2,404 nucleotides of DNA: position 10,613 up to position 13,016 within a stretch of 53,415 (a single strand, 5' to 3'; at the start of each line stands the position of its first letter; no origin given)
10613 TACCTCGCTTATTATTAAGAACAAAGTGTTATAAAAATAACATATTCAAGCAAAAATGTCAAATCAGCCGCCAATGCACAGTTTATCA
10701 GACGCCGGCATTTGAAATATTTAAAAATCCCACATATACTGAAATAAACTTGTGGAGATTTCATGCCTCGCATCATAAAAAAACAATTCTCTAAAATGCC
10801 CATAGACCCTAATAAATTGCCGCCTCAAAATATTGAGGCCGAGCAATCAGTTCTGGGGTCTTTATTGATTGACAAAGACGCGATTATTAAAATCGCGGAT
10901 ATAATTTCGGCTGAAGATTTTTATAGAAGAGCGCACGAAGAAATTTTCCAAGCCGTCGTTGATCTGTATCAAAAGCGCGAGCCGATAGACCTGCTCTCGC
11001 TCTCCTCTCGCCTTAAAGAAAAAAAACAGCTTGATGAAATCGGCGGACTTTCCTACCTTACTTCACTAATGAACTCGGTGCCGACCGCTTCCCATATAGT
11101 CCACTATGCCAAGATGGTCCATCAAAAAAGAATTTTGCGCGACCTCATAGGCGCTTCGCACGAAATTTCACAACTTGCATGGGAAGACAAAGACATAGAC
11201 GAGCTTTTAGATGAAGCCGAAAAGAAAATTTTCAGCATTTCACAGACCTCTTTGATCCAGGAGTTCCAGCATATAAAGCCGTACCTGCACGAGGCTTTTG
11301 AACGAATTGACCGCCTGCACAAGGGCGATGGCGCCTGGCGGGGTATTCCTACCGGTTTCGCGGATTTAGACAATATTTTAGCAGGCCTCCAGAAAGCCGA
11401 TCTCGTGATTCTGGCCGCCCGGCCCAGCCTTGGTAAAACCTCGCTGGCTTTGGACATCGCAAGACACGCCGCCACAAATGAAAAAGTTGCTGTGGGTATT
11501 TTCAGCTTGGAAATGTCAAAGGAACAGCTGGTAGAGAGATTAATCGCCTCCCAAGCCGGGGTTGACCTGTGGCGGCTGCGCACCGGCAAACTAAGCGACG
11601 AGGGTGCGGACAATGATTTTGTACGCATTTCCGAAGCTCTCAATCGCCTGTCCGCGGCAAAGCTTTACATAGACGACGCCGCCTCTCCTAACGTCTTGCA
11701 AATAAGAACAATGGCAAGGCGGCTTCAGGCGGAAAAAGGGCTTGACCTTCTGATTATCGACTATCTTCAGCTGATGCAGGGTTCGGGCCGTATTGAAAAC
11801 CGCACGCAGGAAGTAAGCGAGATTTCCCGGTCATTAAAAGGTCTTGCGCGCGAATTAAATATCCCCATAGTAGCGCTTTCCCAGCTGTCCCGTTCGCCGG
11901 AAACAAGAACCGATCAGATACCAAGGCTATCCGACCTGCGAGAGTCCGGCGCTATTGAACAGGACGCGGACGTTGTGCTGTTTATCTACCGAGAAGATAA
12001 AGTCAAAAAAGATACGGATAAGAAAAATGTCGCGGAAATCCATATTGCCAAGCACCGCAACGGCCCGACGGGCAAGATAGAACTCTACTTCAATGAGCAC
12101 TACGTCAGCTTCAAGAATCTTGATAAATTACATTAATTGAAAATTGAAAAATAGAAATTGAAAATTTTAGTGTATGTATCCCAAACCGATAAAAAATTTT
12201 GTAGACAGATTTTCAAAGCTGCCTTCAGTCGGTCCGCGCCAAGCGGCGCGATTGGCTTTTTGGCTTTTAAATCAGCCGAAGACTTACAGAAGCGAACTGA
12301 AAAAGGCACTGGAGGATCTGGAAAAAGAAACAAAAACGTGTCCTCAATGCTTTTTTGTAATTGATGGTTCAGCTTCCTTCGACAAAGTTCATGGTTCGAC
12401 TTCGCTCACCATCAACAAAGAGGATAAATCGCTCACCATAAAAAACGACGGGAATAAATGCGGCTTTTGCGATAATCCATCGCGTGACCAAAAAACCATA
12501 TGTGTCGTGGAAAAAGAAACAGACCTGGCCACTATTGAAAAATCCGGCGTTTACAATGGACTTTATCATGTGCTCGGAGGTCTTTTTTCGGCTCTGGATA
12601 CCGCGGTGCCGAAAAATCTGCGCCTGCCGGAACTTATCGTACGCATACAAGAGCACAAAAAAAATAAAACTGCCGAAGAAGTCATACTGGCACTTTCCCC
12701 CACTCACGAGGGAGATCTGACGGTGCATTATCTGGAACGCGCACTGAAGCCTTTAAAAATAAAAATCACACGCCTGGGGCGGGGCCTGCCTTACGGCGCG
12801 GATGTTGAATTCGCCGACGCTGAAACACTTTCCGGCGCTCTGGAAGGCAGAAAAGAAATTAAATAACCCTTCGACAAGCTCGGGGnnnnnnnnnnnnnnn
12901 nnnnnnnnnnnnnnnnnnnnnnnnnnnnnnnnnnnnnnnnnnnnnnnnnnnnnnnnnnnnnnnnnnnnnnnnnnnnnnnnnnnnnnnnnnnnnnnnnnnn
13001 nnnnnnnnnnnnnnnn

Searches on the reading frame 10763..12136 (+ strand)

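Call 11: search_protein_families(library=pfam, proteins=[window:10763-12136:+], max_evalue=0.01)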
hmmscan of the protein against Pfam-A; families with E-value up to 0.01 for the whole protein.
window:10763-12136:+ (457 aa): 5 families
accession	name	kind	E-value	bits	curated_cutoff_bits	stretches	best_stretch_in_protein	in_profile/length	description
PF03796.21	DnaB_C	-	4.1e-104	347.9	27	1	194-452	1-255/255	DnaB-like helicase C terminal domain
PF00772.26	DnaB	-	5e-37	126.5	23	1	20-120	2-102/103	DnaB-like helicase N terminal domain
PF13481.12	AAA_25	-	2.8e-13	50.4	27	1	199-375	19-190/195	AAA domain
PF06745.19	ATPase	-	0.0021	17.9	26.6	1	195-340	1-133/231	KaiC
PF19702.4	DUF6200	-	0.005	16.9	26.9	0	389-416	48-75/76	Family of unknown function (DUF6200)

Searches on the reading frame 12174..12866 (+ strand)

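Call 11: search_protein_families(library=pfam, proteins=[window:12174-12866:+], max_evalue=0.01)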
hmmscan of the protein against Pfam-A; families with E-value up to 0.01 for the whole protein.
window:12174-12866:+ (230 aa): 4 families
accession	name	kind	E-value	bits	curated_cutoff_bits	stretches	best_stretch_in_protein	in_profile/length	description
PF13662.12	Toprim_4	-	1e-20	74.2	25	1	108-201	2-84/85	Toprim domain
PF21176.3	RecR_HhH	-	7.9e-10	38.8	27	1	7-48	2-43/45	RecR, helix-hairpin-helix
PF01751.28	Toprim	-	5.7e-09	36.5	23.1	1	108-199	1-94/96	Toprim domain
PF21175.2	RecR_C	-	1.9e-07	30.8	22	1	204-227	1-24/24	RecR, C-terminal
